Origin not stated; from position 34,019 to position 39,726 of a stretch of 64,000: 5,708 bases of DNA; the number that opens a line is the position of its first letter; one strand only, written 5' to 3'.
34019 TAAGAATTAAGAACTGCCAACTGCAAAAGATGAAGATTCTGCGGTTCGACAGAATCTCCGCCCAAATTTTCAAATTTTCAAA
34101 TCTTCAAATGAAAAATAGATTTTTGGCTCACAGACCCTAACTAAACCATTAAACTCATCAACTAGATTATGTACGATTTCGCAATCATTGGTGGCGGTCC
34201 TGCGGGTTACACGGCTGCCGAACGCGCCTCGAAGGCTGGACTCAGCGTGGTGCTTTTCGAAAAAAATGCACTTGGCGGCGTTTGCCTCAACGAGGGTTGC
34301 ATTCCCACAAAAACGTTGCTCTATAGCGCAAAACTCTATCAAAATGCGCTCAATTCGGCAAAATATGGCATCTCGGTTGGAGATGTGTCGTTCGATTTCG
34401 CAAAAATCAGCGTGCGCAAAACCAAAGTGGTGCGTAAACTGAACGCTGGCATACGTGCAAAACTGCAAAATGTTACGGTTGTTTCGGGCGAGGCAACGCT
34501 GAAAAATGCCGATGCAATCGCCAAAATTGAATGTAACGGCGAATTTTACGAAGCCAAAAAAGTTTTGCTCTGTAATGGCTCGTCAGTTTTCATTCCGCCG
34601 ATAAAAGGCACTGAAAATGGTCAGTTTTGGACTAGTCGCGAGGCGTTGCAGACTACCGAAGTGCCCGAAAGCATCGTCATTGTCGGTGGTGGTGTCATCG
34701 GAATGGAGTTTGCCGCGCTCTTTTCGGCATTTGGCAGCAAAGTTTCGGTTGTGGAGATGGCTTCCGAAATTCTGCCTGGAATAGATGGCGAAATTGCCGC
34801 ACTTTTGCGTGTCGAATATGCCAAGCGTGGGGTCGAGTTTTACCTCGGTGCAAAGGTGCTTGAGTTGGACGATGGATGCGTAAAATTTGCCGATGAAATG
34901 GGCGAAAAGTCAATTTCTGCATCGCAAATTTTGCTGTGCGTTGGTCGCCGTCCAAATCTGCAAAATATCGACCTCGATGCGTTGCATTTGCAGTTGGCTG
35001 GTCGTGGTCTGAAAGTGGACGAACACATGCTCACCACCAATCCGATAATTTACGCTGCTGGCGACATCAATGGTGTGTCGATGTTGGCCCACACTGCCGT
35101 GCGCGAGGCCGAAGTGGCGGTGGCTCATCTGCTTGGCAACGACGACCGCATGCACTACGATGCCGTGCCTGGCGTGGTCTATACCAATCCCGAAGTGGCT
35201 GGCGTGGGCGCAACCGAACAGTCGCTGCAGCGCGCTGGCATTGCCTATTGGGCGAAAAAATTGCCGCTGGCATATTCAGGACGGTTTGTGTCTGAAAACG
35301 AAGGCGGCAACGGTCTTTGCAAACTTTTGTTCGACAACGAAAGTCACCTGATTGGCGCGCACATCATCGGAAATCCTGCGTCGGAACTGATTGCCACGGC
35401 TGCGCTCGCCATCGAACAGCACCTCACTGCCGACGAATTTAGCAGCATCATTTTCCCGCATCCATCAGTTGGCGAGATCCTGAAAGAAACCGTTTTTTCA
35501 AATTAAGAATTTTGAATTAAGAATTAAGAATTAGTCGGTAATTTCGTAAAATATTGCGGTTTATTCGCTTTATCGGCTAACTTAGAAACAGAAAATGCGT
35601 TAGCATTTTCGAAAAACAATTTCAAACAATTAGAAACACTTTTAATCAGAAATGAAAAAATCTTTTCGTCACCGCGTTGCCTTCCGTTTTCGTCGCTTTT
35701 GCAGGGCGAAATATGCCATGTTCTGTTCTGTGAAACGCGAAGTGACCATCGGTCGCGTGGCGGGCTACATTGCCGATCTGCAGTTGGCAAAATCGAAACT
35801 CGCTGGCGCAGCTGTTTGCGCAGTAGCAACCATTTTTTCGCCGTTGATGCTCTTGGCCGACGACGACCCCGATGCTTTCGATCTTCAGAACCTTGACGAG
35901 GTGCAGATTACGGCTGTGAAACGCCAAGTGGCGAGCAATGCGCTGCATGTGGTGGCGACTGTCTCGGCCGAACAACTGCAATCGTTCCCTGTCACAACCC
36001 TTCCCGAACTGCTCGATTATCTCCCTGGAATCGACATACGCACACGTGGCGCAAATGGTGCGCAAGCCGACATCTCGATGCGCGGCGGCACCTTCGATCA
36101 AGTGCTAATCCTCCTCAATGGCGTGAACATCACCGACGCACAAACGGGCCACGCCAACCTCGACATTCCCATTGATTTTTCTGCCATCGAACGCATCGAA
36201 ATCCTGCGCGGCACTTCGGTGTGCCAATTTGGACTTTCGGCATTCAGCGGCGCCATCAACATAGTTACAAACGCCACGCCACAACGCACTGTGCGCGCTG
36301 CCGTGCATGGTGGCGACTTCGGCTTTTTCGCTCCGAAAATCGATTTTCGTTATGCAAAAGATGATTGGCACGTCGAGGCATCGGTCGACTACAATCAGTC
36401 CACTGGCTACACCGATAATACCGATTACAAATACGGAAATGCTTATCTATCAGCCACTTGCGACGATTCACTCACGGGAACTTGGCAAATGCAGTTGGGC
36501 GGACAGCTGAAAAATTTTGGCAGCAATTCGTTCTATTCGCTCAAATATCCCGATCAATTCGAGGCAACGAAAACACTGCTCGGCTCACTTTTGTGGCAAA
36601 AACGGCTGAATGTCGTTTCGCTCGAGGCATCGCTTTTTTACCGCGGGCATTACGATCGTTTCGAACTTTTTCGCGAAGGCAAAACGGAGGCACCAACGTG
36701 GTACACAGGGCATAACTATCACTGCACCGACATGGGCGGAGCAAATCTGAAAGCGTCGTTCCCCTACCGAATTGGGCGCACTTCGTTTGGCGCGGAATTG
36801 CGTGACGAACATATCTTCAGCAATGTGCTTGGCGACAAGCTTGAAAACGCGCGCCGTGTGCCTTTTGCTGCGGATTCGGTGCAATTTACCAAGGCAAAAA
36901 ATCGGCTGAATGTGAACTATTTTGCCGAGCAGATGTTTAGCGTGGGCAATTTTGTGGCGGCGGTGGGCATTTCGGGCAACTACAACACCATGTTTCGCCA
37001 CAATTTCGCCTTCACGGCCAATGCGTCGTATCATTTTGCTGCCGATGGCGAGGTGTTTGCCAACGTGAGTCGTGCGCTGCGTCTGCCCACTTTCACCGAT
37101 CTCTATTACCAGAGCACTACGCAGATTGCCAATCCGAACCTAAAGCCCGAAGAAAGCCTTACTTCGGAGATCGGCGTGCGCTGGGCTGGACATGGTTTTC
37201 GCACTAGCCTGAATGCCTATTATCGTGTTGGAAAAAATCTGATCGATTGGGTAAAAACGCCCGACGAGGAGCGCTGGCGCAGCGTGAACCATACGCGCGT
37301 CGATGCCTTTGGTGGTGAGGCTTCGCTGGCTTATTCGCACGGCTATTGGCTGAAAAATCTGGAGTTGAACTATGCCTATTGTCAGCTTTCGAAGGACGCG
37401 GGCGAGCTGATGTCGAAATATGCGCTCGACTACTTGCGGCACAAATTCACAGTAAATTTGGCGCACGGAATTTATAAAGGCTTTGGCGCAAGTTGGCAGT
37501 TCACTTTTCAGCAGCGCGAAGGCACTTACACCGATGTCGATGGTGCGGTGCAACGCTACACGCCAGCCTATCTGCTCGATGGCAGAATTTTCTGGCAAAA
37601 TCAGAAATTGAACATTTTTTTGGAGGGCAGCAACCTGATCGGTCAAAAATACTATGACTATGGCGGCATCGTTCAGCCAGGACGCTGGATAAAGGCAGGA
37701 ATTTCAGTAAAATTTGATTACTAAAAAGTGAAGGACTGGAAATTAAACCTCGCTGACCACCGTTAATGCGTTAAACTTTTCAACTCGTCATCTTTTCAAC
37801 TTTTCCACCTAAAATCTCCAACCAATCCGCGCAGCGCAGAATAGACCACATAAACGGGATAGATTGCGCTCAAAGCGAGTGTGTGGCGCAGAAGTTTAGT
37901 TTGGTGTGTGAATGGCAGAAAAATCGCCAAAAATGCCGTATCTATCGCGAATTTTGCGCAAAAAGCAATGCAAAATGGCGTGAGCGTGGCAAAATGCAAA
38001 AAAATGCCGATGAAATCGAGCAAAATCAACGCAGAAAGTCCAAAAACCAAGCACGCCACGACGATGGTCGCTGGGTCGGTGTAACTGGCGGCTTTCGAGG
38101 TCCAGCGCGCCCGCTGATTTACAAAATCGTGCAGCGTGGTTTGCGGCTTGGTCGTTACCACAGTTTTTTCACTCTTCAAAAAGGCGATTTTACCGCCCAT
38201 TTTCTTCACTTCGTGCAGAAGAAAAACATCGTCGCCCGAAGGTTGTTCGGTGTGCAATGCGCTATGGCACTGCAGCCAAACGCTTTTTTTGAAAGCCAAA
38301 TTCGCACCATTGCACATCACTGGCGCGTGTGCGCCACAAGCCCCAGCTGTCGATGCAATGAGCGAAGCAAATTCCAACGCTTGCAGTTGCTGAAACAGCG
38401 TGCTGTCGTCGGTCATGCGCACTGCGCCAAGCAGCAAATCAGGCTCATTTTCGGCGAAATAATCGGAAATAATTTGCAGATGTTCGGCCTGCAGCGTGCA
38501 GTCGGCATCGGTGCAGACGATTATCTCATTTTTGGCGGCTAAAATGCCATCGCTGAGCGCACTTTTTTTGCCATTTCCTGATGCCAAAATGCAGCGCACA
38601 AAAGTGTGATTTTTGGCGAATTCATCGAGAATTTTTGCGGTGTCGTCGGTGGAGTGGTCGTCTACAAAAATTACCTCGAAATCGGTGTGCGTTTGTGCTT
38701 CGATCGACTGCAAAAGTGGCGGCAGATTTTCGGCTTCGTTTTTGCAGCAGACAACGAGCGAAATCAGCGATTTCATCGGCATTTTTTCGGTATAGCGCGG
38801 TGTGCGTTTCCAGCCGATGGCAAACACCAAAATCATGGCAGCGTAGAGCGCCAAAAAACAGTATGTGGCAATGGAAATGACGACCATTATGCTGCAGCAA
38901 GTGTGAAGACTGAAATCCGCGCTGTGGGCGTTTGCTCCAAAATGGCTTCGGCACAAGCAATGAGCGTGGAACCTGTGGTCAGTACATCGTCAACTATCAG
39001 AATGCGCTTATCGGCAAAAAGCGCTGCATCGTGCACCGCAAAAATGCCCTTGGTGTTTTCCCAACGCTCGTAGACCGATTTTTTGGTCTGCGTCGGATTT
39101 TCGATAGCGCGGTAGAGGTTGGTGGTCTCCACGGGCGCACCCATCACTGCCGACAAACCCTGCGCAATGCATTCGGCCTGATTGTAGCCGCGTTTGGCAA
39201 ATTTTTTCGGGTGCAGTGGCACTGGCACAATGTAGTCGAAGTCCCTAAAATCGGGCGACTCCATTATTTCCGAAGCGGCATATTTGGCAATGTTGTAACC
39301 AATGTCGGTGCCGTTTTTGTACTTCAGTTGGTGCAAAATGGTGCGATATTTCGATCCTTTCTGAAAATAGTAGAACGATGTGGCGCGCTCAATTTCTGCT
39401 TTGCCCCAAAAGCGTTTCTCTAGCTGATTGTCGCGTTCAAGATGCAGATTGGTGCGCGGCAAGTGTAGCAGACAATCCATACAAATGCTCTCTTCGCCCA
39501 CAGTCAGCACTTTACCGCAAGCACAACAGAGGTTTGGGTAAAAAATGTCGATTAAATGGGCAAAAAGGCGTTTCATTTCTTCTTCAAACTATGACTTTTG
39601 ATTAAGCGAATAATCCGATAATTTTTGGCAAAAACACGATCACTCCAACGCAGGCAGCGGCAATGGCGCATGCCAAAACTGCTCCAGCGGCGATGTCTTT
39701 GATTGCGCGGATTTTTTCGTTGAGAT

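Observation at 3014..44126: Strongly over-represented word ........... (core of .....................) in both genes and spacers, in both orientations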

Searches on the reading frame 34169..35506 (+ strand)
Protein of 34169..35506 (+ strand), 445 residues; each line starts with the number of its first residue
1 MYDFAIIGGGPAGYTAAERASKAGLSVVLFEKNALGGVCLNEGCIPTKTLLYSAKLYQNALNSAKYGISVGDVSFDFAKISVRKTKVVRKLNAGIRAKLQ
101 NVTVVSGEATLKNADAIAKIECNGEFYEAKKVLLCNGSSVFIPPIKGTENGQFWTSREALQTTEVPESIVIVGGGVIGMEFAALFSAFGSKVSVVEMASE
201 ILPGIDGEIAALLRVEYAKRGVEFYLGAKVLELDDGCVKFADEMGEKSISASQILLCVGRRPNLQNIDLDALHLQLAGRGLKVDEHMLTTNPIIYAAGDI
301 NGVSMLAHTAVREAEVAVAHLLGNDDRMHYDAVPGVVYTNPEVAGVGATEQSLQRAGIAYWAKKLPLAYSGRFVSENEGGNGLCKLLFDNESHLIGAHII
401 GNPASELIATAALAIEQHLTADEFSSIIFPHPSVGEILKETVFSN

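Call 6: search_protein_families(library=pfam, proteins=[window:34169-35506:+])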
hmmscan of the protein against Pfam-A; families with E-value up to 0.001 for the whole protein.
window:34169-35506:+ (445 aa): 18 families
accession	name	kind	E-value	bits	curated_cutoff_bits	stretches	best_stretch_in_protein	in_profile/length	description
PF07992.20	Pyr_redox_2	-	1.7e-64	218.5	26.1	1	2-314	1-291/291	Pyridine nucleotide-disulphide oxidoreductase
PF02852.28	Pyr_redox_dim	-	2.7e-25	89.2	25.3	1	333-441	1-109/110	Pyridine nucleotide-disulphide oxidoreductase, dimerisation domain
PF00070.33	Pyr_redox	-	5.7e-22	78.5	22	1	168-234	1-67/82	Pyridine nucleotide-disulphide oxidoreductase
PF13738.12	Pyr_redox_3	-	5.3e-13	49.3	30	1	6-298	2-305/305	Pyridine nucleotide-disulphide oxidoreductase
PF13450.12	NAD_binding_8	-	1.5e-10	41.6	21.9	1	6-40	1-36/68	NAD(P)-binding Rossmann-like domain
PF01266.30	DAO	-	2.2e-09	37.7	27.9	1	3-36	1-35/353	FAD dependent oxidoreductase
PF03486.20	HI0933_like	-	2.8e-07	30.7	50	1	3-34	2-33/244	HI0933-like protein Rossmann domain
PF12831.13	FAD_oxidored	-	1.3e-06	28.4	27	1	3-47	1-46/416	FAD dependent oxidoreductase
PF01262.27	AlaDh_PNT_C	-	1.8e-06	27.9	23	0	166-205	28-67/214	Alanine dehydrogenase/PNT, C-terminal domain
PF01134.28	GIDA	-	1.2e-05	25.1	22.1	1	4-50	2-46/391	Glucose inhibited division protein A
PF04820.20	Trp_halogenase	-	7.3e-05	22.2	21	0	4-47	2-49/458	Tryptophan halogenase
PF01494.25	FAD_binding_3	-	0.0001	22.1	22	0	3-33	3-33/349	FAD binding domain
PF00890.30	FAD_binding_2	-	0.00011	22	20.4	1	3-34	1-32/414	FAD binding domain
PF02826.25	2-Hacid_dh_C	-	0.00018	21.4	25.1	0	149-196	19-66/178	D-isomer specific 2-hydroxyacid dehydrogenase, NAD binding domain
PF01946.23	Thi4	-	0.00019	21.2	26.2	0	3-38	19-56/235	Thi4 family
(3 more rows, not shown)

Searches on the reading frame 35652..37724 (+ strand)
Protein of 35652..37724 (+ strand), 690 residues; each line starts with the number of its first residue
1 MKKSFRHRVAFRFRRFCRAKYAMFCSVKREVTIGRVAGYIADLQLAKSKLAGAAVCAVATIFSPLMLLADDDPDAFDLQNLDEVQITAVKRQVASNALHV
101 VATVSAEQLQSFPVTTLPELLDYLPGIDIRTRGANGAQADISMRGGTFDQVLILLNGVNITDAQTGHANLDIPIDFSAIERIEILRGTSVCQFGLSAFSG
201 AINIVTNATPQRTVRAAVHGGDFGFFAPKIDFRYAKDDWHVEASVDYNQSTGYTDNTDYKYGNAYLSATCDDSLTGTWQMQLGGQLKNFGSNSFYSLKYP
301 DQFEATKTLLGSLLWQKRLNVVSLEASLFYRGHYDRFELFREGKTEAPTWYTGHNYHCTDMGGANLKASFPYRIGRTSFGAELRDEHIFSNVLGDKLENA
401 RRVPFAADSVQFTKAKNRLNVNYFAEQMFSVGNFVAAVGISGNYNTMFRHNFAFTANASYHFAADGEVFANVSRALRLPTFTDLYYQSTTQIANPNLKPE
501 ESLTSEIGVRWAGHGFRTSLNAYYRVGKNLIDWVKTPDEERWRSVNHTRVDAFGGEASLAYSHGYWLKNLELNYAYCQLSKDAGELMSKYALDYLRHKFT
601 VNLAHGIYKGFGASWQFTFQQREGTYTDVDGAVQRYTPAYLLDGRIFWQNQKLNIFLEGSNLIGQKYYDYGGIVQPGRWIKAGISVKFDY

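Call 65: search_protein_families(library=pfam, proteins=[window:35652-37724:+], max_evalue=0.00001)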
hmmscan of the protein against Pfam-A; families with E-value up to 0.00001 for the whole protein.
window:35652-37724:+ (690 aa): 2 families
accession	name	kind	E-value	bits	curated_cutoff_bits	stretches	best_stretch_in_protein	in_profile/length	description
PF00593.30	TonB_dep_Rec_b-barrel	-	9.3e-27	95.4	27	1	231-662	29-436/436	TonB dependent receptor-like, beta-barrel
PF07715.20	Plug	-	2.3e-19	70.3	23.9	1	99-201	7-107/107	TonB-dependent Receptor Plug Domain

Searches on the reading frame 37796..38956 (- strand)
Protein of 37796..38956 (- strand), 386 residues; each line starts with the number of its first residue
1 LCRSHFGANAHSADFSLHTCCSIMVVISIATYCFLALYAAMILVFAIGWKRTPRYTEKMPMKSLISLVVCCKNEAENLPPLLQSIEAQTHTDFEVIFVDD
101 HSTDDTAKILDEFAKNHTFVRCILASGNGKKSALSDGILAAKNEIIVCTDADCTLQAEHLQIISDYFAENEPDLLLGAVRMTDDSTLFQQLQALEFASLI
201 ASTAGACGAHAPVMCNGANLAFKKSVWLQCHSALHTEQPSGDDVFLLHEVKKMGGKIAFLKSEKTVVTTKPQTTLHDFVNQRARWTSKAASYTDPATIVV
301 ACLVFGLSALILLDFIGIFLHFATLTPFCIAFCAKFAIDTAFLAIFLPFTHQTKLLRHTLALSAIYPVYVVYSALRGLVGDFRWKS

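Call 6: search_protein_families(library=pfam, proteins=[window:37796-38956:-])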
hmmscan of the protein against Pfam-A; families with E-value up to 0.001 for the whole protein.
window:37796-38956:- (386 aa): 5 families
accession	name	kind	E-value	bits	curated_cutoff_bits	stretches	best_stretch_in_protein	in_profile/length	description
PF00535.33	Glycos_transf_2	-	5.3e-29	101.8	23.3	1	66-194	1-130/168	Glycosyl transferase family 2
PF13641.12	Glyco_tranf_2_3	-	5.1e-26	92.6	27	1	65-286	3-228/230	Glycosyltransferase like family 2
PF13632.12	Glyco_trans_2_3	-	1.4e-11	45.1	27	1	145-332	1-192/198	Glycosyl transferase family group 2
PF13506.12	Glyco_transf_21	-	2.4e-10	40.6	21.7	1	127-286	15-173/174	Glycosyl transferase family 21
PF10111.15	Glyco_tranf_2_2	-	0.00028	20.9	27.3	1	66-161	1-100/276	Glycosyltransferase like family 2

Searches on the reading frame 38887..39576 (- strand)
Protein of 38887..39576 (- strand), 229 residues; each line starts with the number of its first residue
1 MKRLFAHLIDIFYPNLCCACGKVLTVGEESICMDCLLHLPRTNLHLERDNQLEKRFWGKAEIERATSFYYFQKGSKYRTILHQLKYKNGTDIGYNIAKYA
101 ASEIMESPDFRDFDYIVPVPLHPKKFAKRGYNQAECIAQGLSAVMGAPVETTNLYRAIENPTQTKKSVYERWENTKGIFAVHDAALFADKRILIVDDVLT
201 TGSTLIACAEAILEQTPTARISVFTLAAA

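Call 65: search_protein_families(library=pfam, proteins=[window:38887-39576:-], max_evalue=0.00001)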
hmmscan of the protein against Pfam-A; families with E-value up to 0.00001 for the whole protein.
window:38887-39576:- (229 aa): 1 family
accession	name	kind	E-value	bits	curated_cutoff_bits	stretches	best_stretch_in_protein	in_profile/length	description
PF00156.33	Pribosyltran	-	9.5e-10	38.4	26.3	1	97-226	16-123/158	Phosphoribosyl transferase domain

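Call 75: search_protein_families(library=ncbifam, proteins=[window:38887-39576:-], max_evalue=0.001)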
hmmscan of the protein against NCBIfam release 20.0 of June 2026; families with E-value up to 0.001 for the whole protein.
window:38887-39576:- (229 aa): 15 families
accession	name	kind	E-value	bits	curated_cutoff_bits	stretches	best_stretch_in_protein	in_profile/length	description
TIGR00201.1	comF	subfamily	2.7e-28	99.2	233.55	1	17-227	1-189/190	ComF family protein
NF008616.0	PRK11595.1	equivalog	1.9e-22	79.8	304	1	16-226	22-223/227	DNA utilization protein GntX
TIGR01090.1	apt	equivalog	1.1e-05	25.6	185.85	1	161-212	82-132/169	adenine phosphoribosyltransferase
NF002636.0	PRK02304.1-5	equivalog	1.7e-05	24.4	125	1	161-214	90-142/176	adenine phosphoribosyltransferase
NF003549.0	PRK05205.1-5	equivalog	3.7e-05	23.3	138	1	127-225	41-135/182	bifunctional pyr operon transcriptional regulator/uracil phosphoribosyltransferase PyrR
NF002634.0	PRK02304.1-3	equivalog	5.5e-05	22.9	170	1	161-212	91-141/182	adenine phosphoribosyltransferase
NF002620.0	PRK02277.1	subfamily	6.1e-05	22.8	115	1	166-219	119-171/201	orotate phosphoribosyltransferase-like protein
NF005537.0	PRK07199.1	subfamily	0.00011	21.4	322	1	179-218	201-240/301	ribose-phosphate diphosphokinase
NF002633.0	PRK02304.1-2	equivalog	0.00016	21.5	224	1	161-212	84-134/172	adenine phosphoribosyltransferase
NF002632.0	PRK02304.1-1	equivalog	0.00022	21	243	1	161-212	92-142/183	adenine phosphoribosyltransferase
NF006605.0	PRK09162.1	equivalog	0.00037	19.9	181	1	180-219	89-128/183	hypoxanthine-guanine phosphoribosyltransferase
NF003548.0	PRK05205.1-4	equivalog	0.00041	20.2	218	1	188-226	89-127/173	bifunctional pyr operon transcriptional regulator/uracil phosphoribosyltransferase PyrR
NF005592.0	PRK07322.1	subfamily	0.00042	19.8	143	1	179-215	110-145/180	adenine phosphoribosyltransferase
NF009211.0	PRK12560.1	equivalog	0.00083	19.2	188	0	175-214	98-139/187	adenine phosphoribosyltransferase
NF003546.0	PRK05205.1-2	equivalog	0.00099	18.8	268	0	187-226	93-132/175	bifunctional pyr operon transcriptional regulator/uracil phosphoribosyltransferase PyrR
